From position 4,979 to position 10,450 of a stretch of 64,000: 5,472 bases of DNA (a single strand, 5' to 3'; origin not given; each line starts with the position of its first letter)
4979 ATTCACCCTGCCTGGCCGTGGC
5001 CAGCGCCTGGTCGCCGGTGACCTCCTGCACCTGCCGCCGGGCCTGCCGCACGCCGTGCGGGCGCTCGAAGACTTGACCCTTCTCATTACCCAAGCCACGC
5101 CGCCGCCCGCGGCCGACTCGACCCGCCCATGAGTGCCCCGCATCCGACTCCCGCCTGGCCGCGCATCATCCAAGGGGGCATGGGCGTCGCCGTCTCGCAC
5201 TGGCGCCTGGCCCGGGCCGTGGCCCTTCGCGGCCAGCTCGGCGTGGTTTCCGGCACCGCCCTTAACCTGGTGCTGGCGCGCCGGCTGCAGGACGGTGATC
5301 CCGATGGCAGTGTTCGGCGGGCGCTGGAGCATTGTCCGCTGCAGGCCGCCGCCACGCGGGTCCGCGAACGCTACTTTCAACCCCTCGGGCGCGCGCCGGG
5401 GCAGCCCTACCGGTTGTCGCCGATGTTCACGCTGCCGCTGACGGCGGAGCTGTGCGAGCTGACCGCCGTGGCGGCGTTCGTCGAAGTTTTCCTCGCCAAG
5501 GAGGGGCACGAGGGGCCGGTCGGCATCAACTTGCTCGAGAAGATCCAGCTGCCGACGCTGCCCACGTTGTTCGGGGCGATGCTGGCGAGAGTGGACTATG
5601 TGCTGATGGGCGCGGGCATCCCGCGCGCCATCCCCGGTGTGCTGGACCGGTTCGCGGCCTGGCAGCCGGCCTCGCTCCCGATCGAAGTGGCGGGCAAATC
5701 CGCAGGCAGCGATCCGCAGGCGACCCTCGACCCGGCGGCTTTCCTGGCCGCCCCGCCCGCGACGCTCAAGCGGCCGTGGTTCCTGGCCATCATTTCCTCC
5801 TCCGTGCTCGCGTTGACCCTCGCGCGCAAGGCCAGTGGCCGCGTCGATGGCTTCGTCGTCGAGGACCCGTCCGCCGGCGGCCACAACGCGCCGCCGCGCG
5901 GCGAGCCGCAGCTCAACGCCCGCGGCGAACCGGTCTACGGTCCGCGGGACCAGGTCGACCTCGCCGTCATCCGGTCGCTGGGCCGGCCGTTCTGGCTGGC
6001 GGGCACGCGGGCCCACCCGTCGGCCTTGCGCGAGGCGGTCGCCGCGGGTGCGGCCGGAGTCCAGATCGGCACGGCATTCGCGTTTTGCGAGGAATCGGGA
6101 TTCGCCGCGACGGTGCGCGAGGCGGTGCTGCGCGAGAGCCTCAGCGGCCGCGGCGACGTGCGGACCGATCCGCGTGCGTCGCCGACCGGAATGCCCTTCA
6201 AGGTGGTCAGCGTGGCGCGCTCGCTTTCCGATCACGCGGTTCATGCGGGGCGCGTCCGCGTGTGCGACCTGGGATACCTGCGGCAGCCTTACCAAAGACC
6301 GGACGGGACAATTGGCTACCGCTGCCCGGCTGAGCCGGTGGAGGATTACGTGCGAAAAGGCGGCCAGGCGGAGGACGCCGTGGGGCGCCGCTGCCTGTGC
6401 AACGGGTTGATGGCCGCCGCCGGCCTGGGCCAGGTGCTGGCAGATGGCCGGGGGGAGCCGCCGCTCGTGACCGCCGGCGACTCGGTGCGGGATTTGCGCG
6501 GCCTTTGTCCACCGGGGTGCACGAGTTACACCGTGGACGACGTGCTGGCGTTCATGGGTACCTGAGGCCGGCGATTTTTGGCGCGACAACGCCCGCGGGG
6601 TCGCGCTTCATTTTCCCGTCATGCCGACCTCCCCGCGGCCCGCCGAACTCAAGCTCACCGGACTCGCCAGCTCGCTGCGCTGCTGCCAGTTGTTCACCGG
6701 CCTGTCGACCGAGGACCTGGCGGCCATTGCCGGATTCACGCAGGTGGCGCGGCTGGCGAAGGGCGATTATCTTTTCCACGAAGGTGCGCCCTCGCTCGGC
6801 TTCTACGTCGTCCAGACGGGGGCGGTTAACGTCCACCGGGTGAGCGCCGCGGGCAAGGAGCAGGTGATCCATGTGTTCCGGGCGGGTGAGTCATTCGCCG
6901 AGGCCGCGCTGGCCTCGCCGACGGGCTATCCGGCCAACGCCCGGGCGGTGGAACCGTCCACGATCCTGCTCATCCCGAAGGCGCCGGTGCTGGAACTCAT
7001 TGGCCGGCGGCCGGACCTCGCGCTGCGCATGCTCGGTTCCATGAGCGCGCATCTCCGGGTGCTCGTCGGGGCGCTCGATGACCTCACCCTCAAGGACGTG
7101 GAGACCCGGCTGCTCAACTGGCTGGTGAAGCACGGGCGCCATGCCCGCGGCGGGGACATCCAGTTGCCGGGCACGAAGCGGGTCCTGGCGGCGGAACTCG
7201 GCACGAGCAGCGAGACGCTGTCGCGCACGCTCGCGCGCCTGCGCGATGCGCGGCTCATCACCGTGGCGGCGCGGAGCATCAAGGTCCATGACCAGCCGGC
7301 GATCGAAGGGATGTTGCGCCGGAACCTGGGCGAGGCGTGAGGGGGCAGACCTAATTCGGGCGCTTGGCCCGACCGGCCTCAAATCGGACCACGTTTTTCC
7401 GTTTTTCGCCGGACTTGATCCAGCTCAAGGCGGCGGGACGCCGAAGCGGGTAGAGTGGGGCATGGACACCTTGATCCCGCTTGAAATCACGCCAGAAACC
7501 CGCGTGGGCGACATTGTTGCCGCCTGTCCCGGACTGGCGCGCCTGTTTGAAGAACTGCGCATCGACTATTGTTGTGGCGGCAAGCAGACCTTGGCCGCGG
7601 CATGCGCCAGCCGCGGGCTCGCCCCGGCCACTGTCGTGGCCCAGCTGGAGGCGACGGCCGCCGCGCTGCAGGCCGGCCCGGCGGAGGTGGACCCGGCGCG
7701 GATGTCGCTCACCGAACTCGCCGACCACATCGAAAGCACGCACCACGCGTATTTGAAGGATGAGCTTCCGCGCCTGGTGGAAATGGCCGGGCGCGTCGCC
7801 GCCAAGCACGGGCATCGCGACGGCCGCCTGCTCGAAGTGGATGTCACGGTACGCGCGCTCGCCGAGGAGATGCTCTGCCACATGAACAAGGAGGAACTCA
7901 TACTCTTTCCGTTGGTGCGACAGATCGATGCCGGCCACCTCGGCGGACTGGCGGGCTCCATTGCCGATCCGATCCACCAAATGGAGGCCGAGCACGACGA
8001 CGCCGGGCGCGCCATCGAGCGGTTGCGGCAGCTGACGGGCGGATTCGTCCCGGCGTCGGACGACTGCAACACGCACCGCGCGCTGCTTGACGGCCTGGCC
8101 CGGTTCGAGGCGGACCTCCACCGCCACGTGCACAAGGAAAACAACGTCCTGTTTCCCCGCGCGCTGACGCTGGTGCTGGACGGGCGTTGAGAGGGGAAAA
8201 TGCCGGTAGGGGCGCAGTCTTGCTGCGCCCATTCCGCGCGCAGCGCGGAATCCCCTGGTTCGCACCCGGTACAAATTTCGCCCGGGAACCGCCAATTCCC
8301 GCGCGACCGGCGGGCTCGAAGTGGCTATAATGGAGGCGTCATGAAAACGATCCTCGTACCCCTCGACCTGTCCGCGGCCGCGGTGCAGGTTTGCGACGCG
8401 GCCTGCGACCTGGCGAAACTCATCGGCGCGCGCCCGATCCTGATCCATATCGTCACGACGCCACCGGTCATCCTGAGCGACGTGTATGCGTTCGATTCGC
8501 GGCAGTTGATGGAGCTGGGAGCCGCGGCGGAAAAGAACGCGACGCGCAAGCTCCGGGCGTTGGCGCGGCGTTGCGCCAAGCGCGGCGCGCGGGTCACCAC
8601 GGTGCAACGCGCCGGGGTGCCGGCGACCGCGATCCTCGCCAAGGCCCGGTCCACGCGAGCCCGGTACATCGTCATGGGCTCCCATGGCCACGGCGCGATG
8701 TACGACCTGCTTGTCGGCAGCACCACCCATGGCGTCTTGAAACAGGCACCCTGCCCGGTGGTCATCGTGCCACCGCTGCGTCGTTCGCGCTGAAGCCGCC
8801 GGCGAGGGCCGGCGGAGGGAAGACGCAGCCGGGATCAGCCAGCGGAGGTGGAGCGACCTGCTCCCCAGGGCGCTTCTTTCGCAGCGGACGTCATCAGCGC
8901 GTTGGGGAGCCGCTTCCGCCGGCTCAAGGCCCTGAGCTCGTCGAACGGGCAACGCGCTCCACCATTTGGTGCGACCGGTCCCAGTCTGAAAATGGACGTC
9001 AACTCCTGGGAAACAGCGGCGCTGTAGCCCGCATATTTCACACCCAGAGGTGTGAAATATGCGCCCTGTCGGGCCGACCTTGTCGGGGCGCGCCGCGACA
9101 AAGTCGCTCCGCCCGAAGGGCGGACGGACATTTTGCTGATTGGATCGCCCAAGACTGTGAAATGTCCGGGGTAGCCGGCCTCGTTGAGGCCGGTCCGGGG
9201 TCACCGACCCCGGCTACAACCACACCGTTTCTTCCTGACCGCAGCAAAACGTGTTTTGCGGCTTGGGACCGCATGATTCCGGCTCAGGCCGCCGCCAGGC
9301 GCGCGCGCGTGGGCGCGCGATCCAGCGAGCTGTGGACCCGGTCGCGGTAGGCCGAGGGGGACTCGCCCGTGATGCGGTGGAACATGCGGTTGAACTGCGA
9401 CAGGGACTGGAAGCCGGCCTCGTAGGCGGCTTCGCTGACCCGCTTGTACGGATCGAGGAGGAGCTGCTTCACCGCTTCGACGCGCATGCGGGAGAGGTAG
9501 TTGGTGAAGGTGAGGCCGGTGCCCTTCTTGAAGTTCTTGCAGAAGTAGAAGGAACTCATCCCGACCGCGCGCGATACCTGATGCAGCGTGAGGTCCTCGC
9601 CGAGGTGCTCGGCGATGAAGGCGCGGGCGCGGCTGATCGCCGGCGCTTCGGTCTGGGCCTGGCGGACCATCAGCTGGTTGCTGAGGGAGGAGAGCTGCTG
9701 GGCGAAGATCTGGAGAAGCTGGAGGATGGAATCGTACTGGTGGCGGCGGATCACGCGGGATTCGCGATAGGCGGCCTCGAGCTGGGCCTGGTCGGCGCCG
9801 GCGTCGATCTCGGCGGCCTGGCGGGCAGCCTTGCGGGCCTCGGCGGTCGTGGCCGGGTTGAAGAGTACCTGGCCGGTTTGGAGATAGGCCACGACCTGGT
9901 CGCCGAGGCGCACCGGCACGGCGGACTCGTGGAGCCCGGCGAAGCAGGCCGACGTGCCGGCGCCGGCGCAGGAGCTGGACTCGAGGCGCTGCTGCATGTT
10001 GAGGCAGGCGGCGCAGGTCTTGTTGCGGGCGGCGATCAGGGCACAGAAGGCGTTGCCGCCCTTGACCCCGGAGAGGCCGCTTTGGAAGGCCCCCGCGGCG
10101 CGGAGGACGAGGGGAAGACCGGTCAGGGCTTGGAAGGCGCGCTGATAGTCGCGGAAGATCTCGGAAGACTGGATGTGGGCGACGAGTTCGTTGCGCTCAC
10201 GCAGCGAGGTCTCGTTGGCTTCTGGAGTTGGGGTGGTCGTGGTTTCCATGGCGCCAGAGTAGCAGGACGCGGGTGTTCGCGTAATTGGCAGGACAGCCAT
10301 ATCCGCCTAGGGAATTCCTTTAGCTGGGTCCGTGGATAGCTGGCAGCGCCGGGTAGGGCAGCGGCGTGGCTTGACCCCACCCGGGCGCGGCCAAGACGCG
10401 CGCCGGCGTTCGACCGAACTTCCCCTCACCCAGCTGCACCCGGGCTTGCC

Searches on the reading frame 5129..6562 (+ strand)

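Call 12: search_protein_families(library=pfam, proteins=[window:5129-6562:+], max_evalue=0.001)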
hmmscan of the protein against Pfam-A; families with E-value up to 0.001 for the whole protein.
window:5129-6562:+ (478 aa): 1 family
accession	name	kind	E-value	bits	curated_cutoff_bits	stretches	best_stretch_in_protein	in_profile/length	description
PF03060.21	NMO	-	1.2e-11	45.1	28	1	219-336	139-244/331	Nitronate monooxygenase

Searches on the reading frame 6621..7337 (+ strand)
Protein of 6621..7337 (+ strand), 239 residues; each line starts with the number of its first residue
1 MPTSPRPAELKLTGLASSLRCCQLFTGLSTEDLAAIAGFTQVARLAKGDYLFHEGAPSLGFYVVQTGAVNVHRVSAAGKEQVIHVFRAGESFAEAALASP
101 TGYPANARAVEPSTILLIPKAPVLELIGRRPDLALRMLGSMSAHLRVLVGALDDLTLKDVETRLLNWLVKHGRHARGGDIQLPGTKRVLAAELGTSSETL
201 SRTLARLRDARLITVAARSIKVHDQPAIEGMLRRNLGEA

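Call 12: search_protein_families(library=pfam, proteins=[window:6621-7337:+], max_evalue=0.001)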
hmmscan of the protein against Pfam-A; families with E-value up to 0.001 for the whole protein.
window:6621-7337:+ (239 aa): 4 families
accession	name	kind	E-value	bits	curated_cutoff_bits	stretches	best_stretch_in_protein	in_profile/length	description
PF00027.35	cNMP_binding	-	2e-20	73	27.5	1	44-128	3-87/89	Cyclic nucleotide-binding domain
PF13545.12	HTH_Crp_2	-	1.7e-14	54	27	1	163-228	2-67/70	Crp-like helix-turn-helix domain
PF12840.13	HTH_20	-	0.00031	21.1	27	0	189-215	24-50/51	Helix-turn-helix domain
PF12802.13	MarR_2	-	0.00035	21.1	27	0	185-215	22-52/61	MarR family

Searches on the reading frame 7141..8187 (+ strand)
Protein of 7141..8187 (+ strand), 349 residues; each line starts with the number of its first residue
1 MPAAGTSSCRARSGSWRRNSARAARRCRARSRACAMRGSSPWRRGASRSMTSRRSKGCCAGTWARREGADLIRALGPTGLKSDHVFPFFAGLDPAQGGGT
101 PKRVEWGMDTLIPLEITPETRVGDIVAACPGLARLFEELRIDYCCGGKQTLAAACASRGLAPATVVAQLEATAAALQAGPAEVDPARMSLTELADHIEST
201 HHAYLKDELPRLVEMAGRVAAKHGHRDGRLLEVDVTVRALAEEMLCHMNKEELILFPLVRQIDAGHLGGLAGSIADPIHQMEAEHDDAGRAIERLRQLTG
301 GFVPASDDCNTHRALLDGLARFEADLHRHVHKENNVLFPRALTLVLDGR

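Call 12: search_protein_families(library=pfam, proteins=[window:7141-8187:+], max_evalue=0.001)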
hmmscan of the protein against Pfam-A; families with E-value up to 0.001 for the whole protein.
window:7141-8187:+ (349 aa): 2 families
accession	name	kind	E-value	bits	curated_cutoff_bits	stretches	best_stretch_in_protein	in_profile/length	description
PF04405.19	ScdA_N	-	6e-20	71.1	32.5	1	120-171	3-54/56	Domain of Unknown function (DUF542)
PF01814.28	Hemerythrin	-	2.4e-18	67.3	25.3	1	199-341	7-127/127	Hemerythrin HHE cation binding domain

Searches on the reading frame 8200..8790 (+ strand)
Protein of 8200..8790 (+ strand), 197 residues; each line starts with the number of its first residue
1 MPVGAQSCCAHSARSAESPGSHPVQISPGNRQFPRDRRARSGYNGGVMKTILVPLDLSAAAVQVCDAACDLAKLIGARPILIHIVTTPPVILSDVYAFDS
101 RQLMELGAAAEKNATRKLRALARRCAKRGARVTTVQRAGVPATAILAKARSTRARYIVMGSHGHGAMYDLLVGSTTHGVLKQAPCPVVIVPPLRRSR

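Call 12: search_protein_families(library=pfam, proteins=[window:8200-8790:+], max_evalue=0.001)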
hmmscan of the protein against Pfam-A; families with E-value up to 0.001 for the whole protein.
window:8200-8790:+ (197 aa): 1 family
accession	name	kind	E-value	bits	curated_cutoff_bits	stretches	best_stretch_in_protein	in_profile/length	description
PF00582.32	Usp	-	4.6e-28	99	24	1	48-191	1-141/141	Universal stress protein family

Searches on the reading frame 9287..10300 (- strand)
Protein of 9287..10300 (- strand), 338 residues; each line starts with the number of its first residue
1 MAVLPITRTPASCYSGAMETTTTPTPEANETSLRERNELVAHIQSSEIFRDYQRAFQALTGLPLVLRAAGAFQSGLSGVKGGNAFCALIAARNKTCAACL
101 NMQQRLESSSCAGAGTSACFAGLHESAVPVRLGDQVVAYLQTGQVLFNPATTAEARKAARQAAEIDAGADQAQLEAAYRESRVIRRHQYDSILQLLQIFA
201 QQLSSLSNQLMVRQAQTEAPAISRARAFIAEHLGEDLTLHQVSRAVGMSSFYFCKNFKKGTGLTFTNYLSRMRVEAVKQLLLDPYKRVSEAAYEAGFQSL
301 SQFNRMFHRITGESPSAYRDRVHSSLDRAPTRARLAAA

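Call 12: search_protein_families(library=pfam, proteins=[window:9287-10300:-], max_evalue=0.001)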
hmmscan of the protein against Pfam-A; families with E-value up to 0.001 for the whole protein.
window:9287-10300:- (338 aa): 3 families
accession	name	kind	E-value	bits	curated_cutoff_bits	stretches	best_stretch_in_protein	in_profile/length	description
PF12833.13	HTH_18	-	2.9e-23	82.4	33.6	1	243-321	2-80/80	Helix-turn-helix domain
PF10114.15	PocR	-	5e-23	82.1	23.9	1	46-207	5-161/162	Sensory domain found in PocR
PF00165.29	HTH_AraC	-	8.9e-19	67.6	26.6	2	229-269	1-41/42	Bacterial regulatory helix-turn-helix proteins, AraC family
